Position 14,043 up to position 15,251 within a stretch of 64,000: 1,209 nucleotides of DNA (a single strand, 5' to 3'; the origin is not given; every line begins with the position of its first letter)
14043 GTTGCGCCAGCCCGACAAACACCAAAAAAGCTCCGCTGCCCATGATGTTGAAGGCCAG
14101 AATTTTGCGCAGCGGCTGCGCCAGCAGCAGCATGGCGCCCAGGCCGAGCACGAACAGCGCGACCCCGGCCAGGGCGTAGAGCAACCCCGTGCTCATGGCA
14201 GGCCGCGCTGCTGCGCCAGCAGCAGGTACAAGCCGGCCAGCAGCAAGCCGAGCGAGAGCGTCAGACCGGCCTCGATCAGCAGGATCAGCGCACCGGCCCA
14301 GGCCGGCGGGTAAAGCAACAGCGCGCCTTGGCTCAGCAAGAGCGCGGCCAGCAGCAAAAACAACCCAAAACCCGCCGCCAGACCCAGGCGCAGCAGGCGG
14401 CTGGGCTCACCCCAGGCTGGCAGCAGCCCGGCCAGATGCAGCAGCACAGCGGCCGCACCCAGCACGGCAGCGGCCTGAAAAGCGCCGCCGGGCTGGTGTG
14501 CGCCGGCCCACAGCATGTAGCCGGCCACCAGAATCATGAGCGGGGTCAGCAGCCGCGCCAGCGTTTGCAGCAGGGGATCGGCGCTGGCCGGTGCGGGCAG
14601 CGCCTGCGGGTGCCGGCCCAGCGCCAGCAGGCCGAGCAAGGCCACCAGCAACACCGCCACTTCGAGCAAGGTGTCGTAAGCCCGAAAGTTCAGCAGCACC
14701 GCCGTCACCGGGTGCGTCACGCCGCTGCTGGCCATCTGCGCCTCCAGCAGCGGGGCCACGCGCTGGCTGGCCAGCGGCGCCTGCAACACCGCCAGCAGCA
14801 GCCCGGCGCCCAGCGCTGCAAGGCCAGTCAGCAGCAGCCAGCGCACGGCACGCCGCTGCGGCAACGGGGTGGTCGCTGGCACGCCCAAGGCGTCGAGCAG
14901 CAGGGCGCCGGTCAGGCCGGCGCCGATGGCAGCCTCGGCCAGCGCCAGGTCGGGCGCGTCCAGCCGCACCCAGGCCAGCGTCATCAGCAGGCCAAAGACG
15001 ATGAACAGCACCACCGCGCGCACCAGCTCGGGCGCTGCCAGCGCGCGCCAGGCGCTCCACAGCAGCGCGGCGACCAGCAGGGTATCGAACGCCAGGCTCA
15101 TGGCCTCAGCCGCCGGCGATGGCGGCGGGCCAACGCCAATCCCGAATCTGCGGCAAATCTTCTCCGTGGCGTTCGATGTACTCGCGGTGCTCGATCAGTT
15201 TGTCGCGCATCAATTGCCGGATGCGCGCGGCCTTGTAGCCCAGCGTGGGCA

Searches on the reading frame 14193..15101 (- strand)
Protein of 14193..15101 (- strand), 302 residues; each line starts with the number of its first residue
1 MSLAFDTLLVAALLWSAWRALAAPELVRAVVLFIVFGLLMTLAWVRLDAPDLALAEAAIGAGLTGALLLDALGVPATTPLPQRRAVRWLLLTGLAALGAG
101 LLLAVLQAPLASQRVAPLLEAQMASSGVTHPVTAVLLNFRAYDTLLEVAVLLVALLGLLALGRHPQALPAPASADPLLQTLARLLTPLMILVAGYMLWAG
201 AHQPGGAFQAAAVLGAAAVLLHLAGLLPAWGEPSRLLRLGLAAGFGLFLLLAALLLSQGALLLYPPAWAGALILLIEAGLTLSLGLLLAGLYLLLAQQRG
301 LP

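Call 5: search_protein_families(library=pfam, proteins=[window:14193-15101:-], max_evalue=0.01)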
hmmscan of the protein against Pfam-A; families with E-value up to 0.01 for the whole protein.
window:14193-15101:- (302 aa): 3 families
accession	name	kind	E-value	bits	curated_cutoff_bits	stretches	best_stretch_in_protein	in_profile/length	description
PF13244.11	MbhD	-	1.5e-16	60.7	27.2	1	12-72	2-62/67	MBH, subunit D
PF04039.18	MnhB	-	7e-11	42.9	22.5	1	178-276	2-103/127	Domain related to MnhB subunit of Na+/H+ antiporter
PF20501.3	MbhE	-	3.8e-06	27.3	27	1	94-164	12-83/98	MBH, subunit E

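Call 18: find_homologous_proteins(query=window:14193-15101:-, max_evalue=1e-10)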
Query window:14193-15101:- (302 aa): 5039 proteins with E <= 1e-10 among 8000 candidates; the best 120 are listed.
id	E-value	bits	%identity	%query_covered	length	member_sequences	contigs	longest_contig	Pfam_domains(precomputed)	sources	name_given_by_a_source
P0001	1.1e-167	575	100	100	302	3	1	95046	PF04039.19,PF13244.12,PF20501.4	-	-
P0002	3.6e-106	373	71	99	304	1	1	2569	PF04039.19,PF13244.12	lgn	-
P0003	1.4e-105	371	71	99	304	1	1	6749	PF04039.19,PF13244.12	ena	-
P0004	1.5e-105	371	71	99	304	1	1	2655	PF04039.19,PF13244.12,PF20501.4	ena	-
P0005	3.8e-105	370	71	99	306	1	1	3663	PF04039.19,PF13244.12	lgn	-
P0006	5.1e-105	369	71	99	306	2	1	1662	PF04039.19,PF13244.12,PF20501.4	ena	-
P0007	4.5e-104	366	70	99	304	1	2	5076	PF04039.19,PF13244.12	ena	-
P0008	4.6e-104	366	71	99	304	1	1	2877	PF04039.19,PF13244.12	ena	-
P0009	6.0e-104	366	71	99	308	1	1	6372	PF04039.19,PF13244.12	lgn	-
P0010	9.6e-104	365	70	99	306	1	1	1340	PF04039.19,PF13244.12,PF20501.4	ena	-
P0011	1.8e-103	364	70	99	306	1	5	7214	PF04039.19,PF13244.12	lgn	-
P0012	3.7e-103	363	70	99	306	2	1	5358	PF04039.19,PF13244.12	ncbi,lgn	-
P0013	4.9e-103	363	70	99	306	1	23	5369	PF04039.19,PF13244.12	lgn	-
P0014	1.6e-102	361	70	99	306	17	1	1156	PF04039.19,PF13244.12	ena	-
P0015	1.7e-102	361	67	100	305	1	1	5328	PF04039.19,PF13244.12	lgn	-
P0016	2.9e-102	360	68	100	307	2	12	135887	PF04039.19,PF13244.12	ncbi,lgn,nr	ncbi:MAG: DUF4040 domain-containing protein [Methylotenera sp.]|nr:DUF4040 domain-containing protein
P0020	7.2e-97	343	66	95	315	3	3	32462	PF04039.19,PF13244.12,PF20501.4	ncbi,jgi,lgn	-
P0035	1.2e-90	322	64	99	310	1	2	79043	PF04039.19,PF13244.12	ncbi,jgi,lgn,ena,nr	ncbi:MAG: DUF4040 domain-containing protein [Sulfuritalea sp.]|nr:DUF4040 domain-containing protein 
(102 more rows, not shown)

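Call 19: find_encoding_contigs(protein=P0016, flank=10000, max_places=2)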
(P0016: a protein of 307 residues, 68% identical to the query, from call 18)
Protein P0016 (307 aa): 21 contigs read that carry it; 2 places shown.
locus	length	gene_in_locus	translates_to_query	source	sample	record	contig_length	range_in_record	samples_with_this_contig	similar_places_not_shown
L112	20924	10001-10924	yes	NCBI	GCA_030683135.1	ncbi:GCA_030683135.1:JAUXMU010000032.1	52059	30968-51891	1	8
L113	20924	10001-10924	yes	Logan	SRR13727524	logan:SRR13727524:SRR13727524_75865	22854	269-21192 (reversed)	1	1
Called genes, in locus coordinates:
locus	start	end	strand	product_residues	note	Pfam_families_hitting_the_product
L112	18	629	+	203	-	PF04751:DarP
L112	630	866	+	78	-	PF01206:TusA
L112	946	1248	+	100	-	PF06305:LapA_dom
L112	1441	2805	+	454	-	PF04087:DUF389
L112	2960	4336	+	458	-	PF06965:Na_H_antiport_1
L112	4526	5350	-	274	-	PF13180:PDZ_2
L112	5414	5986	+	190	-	PF00994:MoCF_biosynth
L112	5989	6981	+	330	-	PF00586:AIRS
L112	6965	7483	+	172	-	PF04608:PgpA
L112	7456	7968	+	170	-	PF02464:CinA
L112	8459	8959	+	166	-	PF01899:MNHE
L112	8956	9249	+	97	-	PF04066:MrpF_PhaF (weak)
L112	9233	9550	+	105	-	PF03334:PhaG_MnhG_YufB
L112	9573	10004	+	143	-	-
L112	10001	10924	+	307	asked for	PF13244:MbhD, PF04039:MnhB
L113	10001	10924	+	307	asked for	PF13244:MbhD, PF04039:MnhB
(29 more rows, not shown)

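Call 20: find_encoding_contigs(protein=P0035, flank=10000, max_places=2)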
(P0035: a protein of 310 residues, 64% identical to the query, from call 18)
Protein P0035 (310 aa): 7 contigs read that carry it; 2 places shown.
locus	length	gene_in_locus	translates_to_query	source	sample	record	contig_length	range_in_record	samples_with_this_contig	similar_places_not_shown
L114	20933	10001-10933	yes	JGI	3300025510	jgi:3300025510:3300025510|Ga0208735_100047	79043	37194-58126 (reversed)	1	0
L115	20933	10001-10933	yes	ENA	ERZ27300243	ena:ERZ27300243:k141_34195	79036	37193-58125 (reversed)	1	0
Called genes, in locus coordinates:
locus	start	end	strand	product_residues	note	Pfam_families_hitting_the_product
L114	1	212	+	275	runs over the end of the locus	PF12844:HTH_19 (weak), PF13413:HTH_25, PF13560:HTH_31 (weak), PF13464:RodZ_C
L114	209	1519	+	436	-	PF04551:GcpE, PF26540:GcpE_C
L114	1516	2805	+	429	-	PF13393:tRNA-synt_His, PF00587:tRNA-synt_2b, PF03129:HGTP_anticodon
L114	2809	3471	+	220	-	PF09976:TPR_21, PF13432:TPR_16 (faint)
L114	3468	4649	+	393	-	PF13570:Beta-prop_ACSF4, PF13360:PQQ_2, PF01011:PQQ (faint), PF07774:EMC1_C (faint), PF13570:Beta-prop_ACSF4 (weak)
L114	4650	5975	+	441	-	PF00005:ABC_tran (faint), PF00350:Dynamin_N (faint), PF01926:MMR_HSR1, PF02421:FeoB_N, PF00009:GTP_EFTU, PF01926:MMR_HSR1, PF02421:FeoB_N, PF14714:KH_dom-like, +2 more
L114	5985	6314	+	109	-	PF12797:Fer4_2 (faint), PF13237:Fer4_10 (faint), PF14697:Fer4_21 (faint), PF12838:Fer4_7 (weak), PF13187:Fer4_9 (faint), PF00037:Fer4 (weak), PF12837:Fer4_6 (weak), PF11953:DUF3470, +1 more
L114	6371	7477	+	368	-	PF01264:Chorismate_synt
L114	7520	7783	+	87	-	PF04325:DUF465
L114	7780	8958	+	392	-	PF12832:MFS_1_like, PF01306:LacY_symp (weak), PF03825:Nuc_H_symport, PF07690:MFS_1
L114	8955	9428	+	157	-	PF01899:MNHE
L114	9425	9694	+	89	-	PF04066:MrpF_PhaF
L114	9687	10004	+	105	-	PF03334:PhaG_MnhG_YufB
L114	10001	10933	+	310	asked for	PF13244:MbhD, PF04039:MnhB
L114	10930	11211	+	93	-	PF00420:Oxidored_q2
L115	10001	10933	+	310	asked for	PF13244:MbhD, PF04039:MnhB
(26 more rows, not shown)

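Call 21: find_encoding_contigs(protein=P0020, flank=10000, max_places=2)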
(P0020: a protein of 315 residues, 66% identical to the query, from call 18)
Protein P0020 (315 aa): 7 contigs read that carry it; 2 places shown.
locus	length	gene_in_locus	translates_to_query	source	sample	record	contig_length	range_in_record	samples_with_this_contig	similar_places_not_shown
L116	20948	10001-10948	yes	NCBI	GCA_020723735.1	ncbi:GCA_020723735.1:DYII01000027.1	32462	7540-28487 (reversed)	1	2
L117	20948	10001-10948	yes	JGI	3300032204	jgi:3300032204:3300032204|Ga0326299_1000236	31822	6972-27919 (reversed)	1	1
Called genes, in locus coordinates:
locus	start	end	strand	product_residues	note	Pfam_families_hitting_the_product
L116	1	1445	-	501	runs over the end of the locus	PF00361:Proton_antipo_M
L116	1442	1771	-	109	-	PF00420:Oxidored_q2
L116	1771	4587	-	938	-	PF00662:Proton_antipo_N, PF00361:Proton_antipo_M, PF13244:MbhD, PF20501:MbhE, PF04039:MnhB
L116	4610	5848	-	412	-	PF00999:Na_H_Exchanger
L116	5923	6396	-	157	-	PF22381:Staph_reg_Sar_Rot, PF01978:TrmB (weak), PF25213:HVO_A0261_N (weak), PF01047:MarR, PF12802:MarR_2, PF13463:HTH_27, PF01022:HTH_5, PF13601:HTH_34 (weak), +4 more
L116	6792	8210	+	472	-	PF09835:DUF2062, PF00990:GGDEF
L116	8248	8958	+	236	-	PF04367:DUF502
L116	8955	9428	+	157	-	PF01899:MNHE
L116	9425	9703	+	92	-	PF04066:MrpF_PhaF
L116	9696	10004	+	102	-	PF03334:PhaG_MnhG_YufB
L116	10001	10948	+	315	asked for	PF13244:MbhD, PF20501:MbhE (weak), PF04039:MnhB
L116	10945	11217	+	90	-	PF00420:Oxidored_q2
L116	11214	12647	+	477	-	PF00361:Proton_antipo_M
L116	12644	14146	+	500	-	PF00662:Proton_antipo_N (weak), PF00361:Proton_antipo_M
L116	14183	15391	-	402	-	PF21783:YNCE (faint), PF02239:Cytochrom_D1 (faint), PF10282:Lactonase (faint), PF16819:DUF5074 (faint), PF25174:Beta-prop_THOC3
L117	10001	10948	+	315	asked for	PF13244:MbhD, PF20501:MbhE (weak), PF04039:MnhB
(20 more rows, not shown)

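Call 24: find_related_loci(query=A1, collection=metagenome_contigs, flank=10000)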
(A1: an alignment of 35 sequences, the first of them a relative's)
Query A1 (302 aa) in metagenome_contigs; peptide patterns used: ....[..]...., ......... (x = any residue, [..] = any of these).
600 stretches matched a pattern (row limit reached: there are more); 411 encode a relative of the query (tblastn E <= 1e-3); the best 80 are kept; 80 distinct loci.
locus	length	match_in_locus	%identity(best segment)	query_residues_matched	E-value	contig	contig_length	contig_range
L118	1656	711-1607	49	5-293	4e-70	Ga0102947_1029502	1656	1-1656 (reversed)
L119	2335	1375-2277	55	4-293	7e-66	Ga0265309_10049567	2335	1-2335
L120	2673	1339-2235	51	3-299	1e-64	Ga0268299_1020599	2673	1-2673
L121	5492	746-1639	54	4-292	4e-64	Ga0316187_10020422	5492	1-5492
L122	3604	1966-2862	54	6-293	1e-63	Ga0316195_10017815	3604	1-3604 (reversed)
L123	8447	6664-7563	50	1-293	4e-61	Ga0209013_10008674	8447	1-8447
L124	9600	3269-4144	49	6-288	3e-60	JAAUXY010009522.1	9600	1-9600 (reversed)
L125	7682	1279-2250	42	5-293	2e-59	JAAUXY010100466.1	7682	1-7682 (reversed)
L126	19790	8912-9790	45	5-284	1e-58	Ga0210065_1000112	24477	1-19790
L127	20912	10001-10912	53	1-293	8e-59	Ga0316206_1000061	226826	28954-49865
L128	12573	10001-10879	45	5-284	1e-58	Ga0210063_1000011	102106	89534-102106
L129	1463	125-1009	49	3-284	9e-61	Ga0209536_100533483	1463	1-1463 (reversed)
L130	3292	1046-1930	50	3-284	4e-58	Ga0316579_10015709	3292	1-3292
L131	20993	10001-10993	49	5-293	1e-57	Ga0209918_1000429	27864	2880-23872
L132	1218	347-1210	49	3-288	2e-60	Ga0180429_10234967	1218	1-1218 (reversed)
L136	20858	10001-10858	52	17-293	2e-56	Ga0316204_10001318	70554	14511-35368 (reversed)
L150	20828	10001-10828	48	22-293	4e-53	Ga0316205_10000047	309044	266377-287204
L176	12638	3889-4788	57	1-298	5e-50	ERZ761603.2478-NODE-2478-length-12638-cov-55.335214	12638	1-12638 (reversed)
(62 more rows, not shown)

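Call 30: find_encoding_contigs(protein=P0011, flank=10000, max_places=3)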
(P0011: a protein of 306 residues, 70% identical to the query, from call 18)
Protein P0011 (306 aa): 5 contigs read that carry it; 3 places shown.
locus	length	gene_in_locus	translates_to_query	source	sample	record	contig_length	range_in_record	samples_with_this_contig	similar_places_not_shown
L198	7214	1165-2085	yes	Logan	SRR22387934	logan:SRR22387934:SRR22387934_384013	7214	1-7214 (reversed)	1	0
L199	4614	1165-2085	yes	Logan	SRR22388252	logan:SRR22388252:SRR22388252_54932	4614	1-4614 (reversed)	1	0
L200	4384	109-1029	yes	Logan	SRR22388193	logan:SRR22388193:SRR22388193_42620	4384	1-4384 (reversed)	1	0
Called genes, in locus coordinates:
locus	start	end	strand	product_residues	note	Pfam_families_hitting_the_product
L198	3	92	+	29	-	?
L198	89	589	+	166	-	PF01899:MNHE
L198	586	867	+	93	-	PF04066:MrpF_PhaF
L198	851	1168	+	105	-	PF03334:PhaG_MnhG_YufB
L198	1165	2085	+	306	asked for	PF13244:MbhD, PF04039:MnhB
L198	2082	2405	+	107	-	PF00420:Oxidored_q2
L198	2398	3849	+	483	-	PF00361:Proton_antipo_M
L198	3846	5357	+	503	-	PF00662:Proton_antipo_N (weak), PF00361:Proton_antipo_M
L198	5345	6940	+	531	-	PF00361:Proton_antipo_M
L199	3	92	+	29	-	?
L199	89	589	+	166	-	PF01899:MNHE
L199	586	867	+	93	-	PF04066:MrpF_PhaF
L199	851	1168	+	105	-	PF03334:PhaG_MnhG_YufB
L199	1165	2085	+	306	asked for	PF13244:MbhD, PF04039:MnhB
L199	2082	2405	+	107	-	PF00420:Oxidored_q2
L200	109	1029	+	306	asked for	PF13244:MbhD, PF04039:MnhB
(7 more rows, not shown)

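Call 31: find_encoding_contigs(protein=P0003, flank=10000, max_places=2)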
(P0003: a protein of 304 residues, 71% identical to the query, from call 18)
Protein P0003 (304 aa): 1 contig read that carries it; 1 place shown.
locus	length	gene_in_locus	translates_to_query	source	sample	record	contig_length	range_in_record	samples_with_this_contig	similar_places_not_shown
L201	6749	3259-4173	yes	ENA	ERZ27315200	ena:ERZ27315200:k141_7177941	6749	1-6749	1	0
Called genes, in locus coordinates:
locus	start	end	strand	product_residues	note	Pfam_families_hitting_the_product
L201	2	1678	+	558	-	?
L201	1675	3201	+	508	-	-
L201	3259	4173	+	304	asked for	PF13244:MbhD, PF04039:MnhB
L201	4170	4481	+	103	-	PF00420:Oxidored_q2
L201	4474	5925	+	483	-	PF10125:NADHdeh_related (weak), PF00361:Proton_antipo_M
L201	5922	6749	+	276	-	?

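Call 32: find_encoding_contigs(protein=P0009, flank=10000, max_places=2)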
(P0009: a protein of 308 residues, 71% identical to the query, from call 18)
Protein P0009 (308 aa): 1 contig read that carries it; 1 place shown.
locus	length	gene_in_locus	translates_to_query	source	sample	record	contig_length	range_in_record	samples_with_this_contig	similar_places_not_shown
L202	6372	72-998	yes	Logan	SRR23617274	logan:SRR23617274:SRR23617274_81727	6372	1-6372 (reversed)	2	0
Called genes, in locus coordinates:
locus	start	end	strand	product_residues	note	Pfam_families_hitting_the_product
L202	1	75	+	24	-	?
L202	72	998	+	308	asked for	PF13244:MbhD, PF04039:MnhB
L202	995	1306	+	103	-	PF00420:Oxidored_q2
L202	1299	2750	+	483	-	PF10125:NADHdeh_related (weak), PF00361:Proton_antipo_M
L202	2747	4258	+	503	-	PF00662:Proton_antipo_N (faint), PF00361:Proton_antipo_M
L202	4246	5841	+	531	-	PF00361:Proton_antipo_M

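Call 43: search_protein_families(library=pfam, proteins=[L150:6529-7746:+, L150:18032-19732:+, L150:3736-6477:+, L136:3215-5398:-, L136:5626-6339:-, L136:16282-19014:-, L150:8381-9361:+, L201:2-1678:+, L201:1675-3201:+, L176:6533-7630:+], max_evalue=0.001)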
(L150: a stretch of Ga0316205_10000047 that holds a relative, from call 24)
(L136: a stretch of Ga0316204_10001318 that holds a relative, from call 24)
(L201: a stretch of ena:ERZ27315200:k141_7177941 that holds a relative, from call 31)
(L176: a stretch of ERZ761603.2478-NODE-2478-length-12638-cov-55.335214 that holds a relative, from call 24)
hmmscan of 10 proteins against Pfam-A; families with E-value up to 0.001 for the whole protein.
L150:6529-7746:+ (405 aa): 1 family
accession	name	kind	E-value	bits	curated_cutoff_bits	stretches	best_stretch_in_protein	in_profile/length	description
PF00871.23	Acetate_kinase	-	1.3e-141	472.2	22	1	3-395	2-392/392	Acetokinase family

L150:18032-19732:+ (566 aa): 1 family
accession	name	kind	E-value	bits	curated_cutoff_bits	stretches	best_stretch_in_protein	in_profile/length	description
PF00343.26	Phosphorylase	-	1.3e-31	110.1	27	2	249-484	321-583/713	Carbohydrate phosphorylase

L150:3736-6477:+ (913 aa): 6 families
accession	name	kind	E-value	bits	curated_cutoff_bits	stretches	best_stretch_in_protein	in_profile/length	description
PF00122.25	E1-E2_ATPase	-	1.6e-50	171.6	28.1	1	128-321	2-181/181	E1-E2 ATPase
PF00689.26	Cation_ATPase_C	-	7.3e-47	159.8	27.3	1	730-902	2-175/175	Cation transporting ATPase, C-terminus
PF13246.12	Cation_ATPase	-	2.4e-18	66.4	21.7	1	402-486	2-89/91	Cation transport ATPase (P-type)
PF00702.32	Hydrolase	-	1.2e-16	62.2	26.4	1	339-659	3-191/191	haloacid dehalogenase-like hydrolase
PF00690.31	Cation_ATPase_N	-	3.6e-16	59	20.4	1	21-87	1-68/69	Cation transporter/ATPase, N-terminus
PF08282.18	Hydrolase_3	-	7.6e-05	23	20.9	1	633-691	197-254/255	haloacid dehalogenase-like hydrolase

L136:3215-5398:- (727 aa): 8 families
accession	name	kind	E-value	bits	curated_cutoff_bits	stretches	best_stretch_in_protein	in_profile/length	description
PF03924.19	CHASE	-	1.5e-68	230.8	25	1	94-279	2-189/189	CHASE domain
PF02518.31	HATPase_c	-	6.9e-29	101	26.4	1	608-718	2-110/111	Histidine kinase-, DNA gyrase B-, and HSP90-like ATPase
PF00512.31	HisKA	-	8.4e-19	67.8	26.9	1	494-560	1-64/66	His Kinase A (phospho-acceptor) domain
PF13426.13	PAS_9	-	9.6e-16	58.4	27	1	382-487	1-103/103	PAS domain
PF00989.32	PAS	-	2.2e-13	50.6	22.6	1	373-466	2-92/113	PAS fold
PF13188.13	PAS_8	-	4.7e-08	33.1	21.8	1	374-422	3-48/65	PAS domain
PF08448.16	PAS_4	-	6.7e-08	33.2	23.1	1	379-489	2-109/110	PAS fold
PF24820.1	Diguanyl_cycl_sensor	-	0.00028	21.2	28.1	0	382-484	6-109/109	Diguanylate cyclase-like sensor domain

L136:5626-6339:- (237 aa): 1 family
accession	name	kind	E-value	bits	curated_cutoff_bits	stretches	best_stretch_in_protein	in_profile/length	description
PF09997.14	DUF2238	-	0.00012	22.4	26.4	1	121-195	66-139/140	Predicted membrane protein (DUF2238)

L136:16282-19014:- (910 aa): 7 families
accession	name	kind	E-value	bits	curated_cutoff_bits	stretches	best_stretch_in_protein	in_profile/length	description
PF00122.25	E1-E2_ATPase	-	2.2e-48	164.6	28.1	1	126-319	2-181/181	E1-E2 ATPase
PF00689.26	Cation_ATPase_C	-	1.6e-47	161.9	27.3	1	728-900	2-175/175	Cation transporting ATPase, C-terminus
PF00702.32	Hydrolase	-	3e-19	70.6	26.4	1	337-657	3-191/191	haloacid dehalogenase-like hydrolase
PF13246.12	Cation_ATPase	-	4.9e-19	68.6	21.7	1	400-484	2-89/91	Cation transport ATPase (P-type)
PF00690.31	Cation_ATPase_N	-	1e-17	64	20.4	1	19-85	1-68/69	Cation transporter/ATPase, N-terminus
PF08282.18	Hydrolase_3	-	2.2e-08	34.6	20.9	1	629-689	195-254/255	haloacid dehalogenase-like hydrolase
PF12710.13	HAD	-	0.00012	23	27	1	546-654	85-189/189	haloacid dehalogenase-like hydrolase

L150:8381-9361:+ (326 aa): 1 family
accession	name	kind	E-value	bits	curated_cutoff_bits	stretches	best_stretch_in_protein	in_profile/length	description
PF00582.32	Usp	-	2.5e-35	122.5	24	2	150-314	2-141/141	Universal stress protein family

L201:2-1678:+ (558 aa): 3 families
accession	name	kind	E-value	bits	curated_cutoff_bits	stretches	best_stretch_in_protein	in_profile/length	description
PF09363.15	XFP_C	-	6.7e-100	333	23.4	1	347-548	1-202/202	XFP C-terminal domain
PF03894.20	XFP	-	1.8e-90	301.9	22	1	160-336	2-177/177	D-xylulose 5-phosphate/D-fructose 6-phosphate phosphoketolase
PF09364.15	XFP_N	-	6.7e-47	160.5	23.7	1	3-130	236-363/364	XFP N-terminal domain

L201:1675-3201:+ (508 aa): 0 families

L176:6533-7630:+ (365 aa): 1 family
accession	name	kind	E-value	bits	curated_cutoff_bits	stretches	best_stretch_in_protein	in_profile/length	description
PF01699.29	Na_Ca_ex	-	8.5e-71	237.2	24.9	2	174-316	3-150/151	Sodium/calcium exchanger protein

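Call 78: search_protein_families(library=ncbifam, proteins=[window:14193-15101:-], max_evalue=0.001)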
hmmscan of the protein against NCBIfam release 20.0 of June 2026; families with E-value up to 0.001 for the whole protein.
window:14193-15101:- (302 aa): 20 families
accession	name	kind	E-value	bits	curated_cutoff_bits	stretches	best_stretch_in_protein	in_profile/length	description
NF009161.0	PRK12507.1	equivalog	2.4e-29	102.6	272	1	8-222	14-244/336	putative monovalent cation/H+ antiporter subunit B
NF009159.0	PRK12504.1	equivalog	1.6e-19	70.5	141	1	3-161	4-171/178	DUF4040 domain-containing protein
NF009288.0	PRK12648.1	equivalog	2.1e-17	62.6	1104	1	12-263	616-885/954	monovalent cation/H+ antiporter subunit A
NF009217.0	PRK12567.1-1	equivalog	3.7e-13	49.5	268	1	122-225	45-149/238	putative monovalent cation/H+ antiporter subunit B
NF009290.0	PRK12650.1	equivalog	2.1e-12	45.8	980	1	4-224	603-838/966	DUF4040 family protein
NF009287.0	PRK12647.1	equivalog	4.9e-11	41.9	937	1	7-163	602-760/773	putative monovalent cation/H+ antiporter subunit A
NF009285.0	PRK12645.1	equivalog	2.9e-10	39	1028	1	5-161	630-789/804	Na+/H+ antiporter subunit A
NF009219.0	PRK12567.1-3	equivalog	9.7e-10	38.4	179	1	93-220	6-133/220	putative monovalent cation/H+ antiporter subunit B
NF009289.0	PRK12649.1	equivalog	1.5e-09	36.9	1117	1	5-161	620-781/789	putative monovalent cation/H+ antiporter subunit A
NF009218.0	PRK12567.1-2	equivalog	2.8e-09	37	184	1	128-223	36-130/200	putative monovalent cation/H+ antiporter subunit B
NF009284.0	PRK12644.1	equivalog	2.3e-08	32.6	962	2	9-159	605-758/975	Na+/H+ antiporter subunit A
NF006242.0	PRK08378.1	subfamily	4.6e-08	33.5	98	1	6-69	8-71/85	hypothetical protein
TIGR00940.1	2a6301s01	subfamily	3.7e-07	28.9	920.45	1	7-161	625-782/793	monovalent cation:proton antiporter subunit A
NF009220.0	PRK12567.1-5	equivalog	4.5e-07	30.1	219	1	122-222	28-129/200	putative monovalent cation/H+ antiporter subunit B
NF009162.0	PRK12508.1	equivalog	5.1e-07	29.9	120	1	174-224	3-53/139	Na(+)/H(+) antiporter subunit B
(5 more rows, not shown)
